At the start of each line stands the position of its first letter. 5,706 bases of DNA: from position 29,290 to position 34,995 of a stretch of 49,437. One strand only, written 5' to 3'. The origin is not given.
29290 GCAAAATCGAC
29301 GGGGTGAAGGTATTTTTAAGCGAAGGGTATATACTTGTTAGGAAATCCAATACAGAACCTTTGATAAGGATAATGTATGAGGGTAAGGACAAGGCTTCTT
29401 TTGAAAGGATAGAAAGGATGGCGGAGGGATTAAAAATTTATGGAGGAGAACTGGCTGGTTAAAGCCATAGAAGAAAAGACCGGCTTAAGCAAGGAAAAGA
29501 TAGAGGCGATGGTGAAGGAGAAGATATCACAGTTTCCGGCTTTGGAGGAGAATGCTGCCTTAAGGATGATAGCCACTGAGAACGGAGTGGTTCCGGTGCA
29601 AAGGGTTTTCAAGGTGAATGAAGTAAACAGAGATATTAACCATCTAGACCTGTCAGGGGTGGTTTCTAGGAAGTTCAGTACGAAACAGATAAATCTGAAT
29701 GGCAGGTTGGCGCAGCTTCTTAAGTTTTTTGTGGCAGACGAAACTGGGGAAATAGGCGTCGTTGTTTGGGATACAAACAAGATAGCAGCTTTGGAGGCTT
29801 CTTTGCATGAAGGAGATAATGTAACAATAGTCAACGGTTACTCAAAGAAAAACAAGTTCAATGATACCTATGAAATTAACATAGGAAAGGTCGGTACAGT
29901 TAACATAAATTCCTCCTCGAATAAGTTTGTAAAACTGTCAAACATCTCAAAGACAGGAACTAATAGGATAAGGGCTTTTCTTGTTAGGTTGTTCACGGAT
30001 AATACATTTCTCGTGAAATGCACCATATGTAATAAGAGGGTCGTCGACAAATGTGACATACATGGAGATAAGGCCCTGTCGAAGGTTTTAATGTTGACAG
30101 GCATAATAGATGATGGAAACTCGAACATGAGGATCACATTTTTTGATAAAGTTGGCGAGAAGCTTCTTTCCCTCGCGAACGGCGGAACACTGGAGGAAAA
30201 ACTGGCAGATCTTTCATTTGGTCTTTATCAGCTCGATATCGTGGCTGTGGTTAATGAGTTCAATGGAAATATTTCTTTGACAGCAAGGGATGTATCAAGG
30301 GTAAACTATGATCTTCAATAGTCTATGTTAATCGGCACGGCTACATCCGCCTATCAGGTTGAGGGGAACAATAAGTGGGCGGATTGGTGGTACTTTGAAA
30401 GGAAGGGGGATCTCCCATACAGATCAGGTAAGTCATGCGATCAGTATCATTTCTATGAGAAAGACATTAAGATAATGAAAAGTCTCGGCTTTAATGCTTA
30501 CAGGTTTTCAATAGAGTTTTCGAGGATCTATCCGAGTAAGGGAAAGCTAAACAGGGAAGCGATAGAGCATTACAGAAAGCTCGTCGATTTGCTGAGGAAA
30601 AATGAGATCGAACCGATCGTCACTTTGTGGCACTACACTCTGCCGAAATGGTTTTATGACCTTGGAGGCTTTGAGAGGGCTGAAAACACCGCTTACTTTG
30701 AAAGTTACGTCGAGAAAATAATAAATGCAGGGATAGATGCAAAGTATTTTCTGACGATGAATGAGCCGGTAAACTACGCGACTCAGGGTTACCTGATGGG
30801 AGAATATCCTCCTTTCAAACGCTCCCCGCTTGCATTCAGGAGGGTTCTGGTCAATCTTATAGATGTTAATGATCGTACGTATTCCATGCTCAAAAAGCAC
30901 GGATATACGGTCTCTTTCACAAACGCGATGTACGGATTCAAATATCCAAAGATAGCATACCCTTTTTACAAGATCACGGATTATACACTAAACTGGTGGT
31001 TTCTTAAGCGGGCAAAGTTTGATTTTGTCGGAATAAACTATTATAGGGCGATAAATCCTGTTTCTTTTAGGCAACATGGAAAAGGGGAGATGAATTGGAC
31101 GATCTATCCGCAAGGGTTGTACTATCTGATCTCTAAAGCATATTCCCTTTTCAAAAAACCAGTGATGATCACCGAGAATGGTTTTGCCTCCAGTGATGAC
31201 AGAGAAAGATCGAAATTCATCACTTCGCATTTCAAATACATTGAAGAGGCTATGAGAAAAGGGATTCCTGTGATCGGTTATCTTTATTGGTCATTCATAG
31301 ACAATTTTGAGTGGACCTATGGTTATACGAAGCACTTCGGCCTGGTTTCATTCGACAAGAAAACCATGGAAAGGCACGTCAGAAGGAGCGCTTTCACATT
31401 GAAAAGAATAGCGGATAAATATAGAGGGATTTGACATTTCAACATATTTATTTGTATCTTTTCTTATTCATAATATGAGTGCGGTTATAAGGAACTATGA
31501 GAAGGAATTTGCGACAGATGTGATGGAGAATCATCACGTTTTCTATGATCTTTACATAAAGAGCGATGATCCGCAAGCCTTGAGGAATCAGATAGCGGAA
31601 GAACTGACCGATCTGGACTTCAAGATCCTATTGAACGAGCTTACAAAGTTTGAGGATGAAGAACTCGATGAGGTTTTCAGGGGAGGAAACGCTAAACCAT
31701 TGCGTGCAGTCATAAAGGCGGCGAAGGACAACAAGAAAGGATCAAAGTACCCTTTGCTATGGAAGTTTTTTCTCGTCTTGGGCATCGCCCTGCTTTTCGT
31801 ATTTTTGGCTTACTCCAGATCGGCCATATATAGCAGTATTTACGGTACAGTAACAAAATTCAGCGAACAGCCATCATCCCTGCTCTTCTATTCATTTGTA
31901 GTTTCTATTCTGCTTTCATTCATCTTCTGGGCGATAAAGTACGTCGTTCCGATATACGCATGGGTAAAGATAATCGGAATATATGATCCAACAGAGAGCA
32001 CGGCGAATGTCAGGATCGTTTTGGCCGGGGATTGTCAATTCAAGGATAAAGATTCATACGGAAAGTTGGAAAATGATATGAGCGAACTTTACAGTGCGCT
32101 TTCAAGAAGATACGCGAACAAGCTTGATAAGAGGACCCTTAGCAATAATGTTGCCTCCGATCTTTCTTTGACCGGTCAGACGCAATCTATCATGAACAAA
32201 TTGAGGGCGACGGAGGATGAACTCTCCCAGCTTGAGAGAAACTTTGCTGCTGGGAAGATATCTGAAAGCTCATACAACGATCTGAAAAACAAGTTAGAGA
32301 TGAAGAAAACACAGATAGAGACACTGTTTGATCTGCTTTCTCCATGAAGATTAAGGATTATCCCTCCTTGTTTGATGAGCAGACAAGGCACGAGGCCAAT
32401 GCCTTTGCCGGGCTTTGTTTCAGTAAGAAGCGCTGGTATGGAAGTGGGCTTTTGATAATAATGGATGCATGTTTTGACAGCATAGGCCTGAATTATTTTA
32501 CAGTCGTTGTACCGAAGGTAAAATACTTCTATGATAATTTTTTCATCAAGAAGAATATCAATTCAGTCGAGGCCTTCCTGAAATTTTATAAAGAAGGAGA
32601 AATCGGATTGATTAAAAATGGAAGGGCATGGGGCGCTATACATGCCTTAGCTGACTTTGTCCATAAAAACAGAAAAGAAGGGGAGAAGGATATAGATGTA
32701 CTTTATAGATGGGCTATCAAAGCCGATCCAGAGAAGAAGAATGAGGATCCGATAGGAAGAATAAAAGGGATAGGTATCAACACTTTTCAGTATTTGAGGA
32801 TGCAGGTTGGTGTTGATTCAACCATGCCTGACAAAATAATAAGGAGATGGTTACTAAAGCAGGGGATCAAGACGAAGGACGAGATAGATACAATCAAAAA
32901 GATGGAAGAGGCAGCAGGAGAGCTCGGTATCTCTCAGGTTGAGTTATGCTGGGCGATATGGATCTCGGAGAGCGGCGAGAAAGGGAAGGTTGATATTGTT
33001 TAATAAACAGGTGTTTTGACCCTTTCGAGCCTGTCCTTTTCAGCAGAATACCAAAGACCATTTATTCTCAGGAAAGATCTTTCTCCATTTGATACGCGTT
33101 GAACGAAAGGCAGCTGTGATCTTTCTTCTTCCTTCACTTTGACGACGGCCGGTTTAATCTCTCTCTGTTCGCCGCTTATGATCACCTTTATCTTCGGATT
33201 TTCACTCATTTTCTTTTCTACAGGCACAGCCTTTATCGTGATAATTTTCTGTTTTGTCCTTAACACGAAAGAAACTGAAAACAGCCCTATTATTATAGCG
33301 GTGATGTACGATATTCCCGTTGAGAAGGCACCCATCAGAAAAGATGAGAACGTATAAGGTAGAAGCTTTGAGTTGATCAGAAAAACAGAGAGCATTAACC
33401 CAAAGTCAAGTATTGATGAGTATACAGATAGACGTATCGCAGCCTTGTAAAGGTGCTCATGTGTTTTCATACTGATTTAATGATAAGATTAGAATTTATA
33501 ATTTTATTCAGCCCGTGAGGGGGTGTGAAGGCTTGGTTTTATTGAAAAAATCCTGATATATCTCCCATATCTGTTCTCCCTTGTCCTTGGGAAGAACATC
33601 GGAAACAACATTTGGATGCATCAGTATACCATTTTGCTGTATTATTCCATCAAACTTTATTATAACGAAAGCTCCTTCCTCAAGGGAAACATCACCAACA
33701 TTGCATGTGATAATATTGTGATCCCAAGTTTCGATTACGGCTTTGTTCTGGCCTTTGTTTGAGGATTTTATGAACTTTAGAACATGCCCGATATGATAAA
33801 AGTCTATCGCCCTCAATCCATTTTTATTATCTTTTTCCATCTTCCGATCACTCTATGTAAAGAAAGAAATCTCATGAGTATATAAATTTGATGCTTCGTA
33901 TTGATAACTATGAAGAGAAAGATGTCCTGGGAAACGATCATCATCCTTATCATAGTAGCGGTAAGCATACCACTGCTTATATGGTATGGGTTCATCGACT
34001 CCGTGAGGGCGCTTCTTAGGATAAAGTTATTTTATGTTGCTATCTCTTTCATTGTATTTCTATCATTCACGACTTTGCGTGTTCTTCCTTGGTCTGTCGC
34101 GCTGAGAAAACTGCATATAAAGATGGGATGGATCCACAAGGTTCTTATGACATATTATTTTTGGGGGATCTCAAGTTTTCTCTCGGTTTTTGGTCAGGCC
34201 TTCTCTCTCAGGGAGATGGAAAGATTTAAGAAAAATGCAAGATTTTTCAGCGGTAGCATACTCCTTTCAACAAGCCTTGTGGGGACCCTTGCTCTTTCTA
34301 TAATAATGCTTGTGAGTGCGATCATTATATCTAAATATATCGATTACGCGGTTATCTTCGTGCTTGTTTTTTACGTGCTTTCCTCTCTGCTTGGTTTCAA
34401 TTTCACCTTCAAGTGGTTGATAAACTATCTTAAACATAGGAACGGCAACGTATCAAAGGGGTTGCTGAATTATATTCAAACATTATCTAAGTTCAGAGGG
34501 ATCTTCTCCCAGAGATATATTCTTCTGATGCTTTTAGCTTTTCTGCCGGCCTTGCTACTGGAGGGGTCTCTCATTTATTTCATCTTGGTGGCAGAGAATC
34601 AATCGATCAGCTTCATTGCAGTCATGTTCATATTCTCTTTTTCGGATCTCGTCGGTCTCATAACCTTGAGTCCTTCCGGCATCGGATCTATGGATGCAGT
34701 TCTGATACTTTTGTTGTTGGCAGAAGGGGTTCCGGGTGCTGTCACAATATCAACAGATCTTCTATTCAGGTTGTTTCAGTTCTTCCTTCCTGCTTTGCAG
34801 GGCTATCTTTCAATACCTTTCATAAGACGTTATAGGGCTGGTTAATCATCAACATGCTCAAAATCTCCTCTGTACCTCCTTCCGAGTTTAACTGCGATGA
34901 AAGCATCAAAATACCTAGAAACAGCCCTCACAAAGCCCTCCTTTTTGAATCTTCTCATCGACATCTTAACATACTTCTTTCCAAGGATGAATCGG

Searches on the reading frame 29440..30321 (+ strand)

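Call 85: search_protein_families(library=pfam, proteins=[window:29440-30321:+], max_evalue=0.001)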
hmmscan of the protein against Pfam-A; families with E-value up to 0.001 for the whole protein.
window:29440-30321:+ (293 aa): 1 family
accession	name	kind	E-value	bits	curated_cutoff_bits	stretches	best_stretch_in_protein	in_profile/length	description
PF01336.31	tRNA_anti-codon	-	4.2e-06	27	27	0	79-150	11-71/75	OB-fold nucleic acid binding domain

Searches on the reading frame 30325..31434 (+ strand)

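Call 85: search_protein_families(library=pfam, proteins=[window:30325-31434:+], max_evalue=0.001)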
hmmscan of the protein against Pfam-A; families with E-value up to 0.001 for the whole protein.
window:30325-31434:+ (369 aa): 1 family
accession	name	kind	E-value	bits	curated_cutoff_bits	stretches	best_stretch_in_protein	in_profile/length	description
PF00232.24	Glyco_hydro_1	-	3.8e-67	227.1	22.6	2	2-197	10-215/453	Glycosyl hydrolase family 1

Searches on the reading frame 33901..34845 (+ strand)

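Call 85: search_protein_families(library=pfam, proteins=[window:33901-34845:+], max_evalue=0.001)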
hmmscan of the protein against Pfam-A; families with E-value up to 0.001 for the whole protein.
window:33901-34845:+ (314 aa): 1 family
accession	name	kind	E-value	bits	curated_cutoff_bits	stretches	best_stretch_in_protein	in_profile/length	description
PF03706.18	LPG_synthase_TM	-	1.3e-15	58.1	33.4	1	17-300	3-301/302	Lysylphosphatidylglycerol synthase TM region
